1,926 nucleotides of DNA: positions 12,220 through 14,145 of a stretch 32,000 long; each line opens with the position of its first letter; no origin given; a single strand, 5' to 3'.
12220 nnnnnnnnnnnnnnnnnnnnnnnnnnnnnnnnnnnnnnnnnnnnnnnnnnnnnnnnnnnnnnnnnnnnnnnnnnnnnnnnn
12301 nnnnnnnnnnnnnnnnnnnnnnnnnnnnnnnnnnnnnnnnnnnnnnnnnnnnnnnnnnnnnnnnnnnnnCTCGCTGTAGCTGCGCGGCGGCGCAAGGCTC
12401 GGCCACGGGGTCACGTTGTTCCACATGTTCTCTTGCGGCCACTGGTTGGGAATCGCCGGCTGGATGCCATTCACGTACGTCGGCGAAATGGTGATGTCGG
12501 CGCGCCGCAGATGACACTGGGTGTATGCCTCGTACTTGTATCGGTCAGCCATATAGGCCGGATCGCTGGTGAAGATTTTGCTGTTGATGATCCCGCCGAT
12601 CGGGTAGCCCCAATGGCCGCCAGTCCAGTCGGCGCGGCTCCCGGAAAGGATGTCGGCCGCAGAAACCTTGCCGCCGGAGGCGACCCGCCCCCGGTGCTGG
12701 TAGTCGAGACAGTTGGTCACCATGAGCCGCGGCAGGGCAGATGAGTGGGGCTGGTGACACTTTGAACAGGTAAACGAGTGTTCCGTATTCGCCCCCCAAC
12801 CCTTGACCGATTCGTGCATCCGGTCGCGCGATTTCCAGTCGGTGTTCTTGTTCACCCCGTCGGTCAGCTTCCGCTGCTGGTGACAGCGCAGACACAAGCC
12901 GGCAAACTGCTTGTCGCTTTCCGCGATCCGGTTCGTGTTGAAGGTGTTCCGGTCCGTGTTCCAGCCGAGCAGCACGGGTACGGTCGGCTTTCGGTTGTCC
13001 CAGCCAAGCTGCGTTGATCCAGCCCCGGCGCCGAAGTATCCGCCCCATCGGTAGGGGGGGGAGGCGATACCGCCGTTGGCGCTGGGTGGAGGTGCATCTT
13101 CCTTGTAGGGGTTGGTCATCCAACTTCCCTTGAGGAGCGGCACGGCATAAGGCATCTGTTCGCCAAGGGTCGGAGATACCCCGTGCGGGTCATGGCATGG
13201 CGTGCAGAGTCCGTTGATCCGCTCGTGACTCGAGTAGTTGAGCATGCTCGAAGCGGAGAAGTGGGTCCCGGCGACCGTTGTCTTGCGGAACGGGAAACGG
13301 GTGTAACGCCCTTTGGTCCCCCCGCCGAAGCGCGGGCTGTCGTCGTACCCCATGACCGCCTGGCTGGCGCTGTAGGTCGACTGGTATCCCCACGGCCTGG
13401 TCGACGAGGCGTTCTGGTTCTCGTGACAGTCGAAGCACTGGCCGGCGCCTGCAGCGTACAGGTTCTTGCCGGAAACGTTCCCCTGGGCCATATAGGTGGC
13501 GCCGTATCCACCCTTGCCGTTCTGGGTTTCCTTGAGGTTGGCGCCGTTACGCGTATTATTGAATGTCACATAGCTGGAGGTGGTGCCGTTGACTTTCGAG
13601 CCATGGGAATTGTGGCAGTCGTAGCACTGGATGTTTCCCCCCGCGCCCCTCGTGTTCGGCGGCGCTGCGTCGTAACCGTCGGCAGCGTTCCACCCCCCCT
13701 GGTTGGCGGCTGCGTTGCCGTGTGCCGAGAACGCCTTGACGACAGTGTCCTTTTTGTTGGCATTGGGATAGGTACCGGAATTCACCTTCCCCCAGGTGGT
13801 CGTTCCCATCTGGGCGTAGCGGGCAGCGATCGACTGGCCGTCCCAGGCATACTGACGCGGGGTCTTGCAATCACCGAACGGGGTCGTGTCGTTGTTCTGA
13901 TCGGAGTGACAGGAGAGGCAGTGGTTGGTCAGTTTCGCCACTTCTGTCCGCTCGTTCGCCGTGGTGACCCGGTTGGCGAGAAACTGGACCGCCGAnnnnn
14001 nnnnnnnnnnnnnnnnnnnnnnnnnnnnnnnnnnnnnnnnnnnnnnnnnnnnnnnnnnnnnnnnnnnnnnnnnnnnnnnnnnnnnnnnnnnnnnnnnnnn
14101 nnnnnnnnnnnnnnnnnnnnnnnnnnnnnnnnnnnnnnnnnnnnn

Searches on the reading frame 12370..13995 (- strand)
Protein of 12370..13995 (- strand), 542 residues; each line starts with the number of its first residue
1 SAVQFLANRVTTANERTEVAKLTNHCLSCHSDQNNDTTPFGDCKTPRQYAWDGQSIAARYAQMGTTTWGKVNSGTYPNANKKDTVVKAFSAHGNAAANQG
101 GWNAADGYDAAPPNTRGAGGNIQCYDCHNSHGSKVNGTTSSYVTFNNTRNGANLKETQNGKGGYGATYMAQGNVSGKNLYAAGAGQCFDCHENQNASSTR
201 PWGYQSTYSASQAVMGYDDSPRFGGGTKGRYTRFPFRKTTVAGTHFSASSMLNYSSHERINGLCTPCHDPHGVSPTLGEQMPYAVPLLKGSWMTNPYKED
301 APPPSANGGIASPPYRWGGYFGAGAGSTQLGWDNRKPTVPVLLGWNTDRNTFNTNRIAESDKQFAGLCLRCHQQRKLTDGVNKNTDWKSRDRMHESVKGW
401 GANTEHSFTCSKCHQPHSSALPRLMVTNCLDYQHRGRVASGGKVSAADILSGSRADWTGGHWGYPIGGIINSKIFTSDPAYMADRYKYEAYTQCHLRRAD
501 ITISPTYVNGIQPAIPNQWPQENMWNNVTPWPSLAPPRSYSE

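Call 54: find_related_loci(query=A2, collection=metagenome_contigs, flank=10000)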
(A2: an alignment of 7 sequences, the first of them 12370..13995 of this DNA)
Query A2 (542 aa) in metagenome_contigs; peptide patterns used: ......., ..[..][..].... (x = any residue, [..] = any of these).
373 stretches matched a pattern; 84 encode a relative of the query (tblastn E <= 1e-3); the best 80 are kept; 78 distinct loci.
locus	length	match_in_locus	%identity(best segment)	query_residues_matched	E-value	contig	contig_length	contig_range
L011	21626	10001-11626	99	1-542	0e+0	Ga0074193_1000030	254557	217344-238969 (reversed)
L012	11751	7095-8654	60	1-531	0e+0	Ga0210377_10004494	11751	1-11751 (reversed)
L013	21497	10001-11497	53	1-531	0e+0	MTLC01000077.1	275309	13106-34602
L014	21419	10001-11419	56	1-531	1e-179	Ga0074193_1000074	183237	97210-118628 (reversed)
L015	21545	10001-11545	55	1-531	5e-179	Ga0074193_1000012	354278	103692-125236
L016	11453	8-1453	59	39-531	5e-177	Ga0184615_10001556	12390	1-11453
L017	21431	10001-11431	55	1-531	8e-174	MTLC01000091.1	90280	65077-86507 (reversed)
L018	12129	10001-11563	53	1-531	3e-171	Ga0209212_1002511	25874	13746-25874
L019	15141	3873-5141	60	1-446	1e-169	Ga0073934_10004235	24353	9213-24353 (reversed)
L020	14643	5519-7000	53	1-538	6e-167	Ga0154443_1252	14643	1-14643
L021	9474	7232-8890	52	1-531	1e-166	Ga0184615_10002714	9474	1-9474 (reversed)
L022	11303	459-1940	53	1-538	8e-167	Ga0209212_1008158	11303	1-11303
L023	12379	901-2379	53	1-532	1e-164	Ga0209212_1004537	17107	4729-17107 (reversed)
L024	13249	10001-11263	58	1-442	1e-159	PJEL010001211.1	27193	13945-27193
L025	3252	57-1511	52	1-537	7e-167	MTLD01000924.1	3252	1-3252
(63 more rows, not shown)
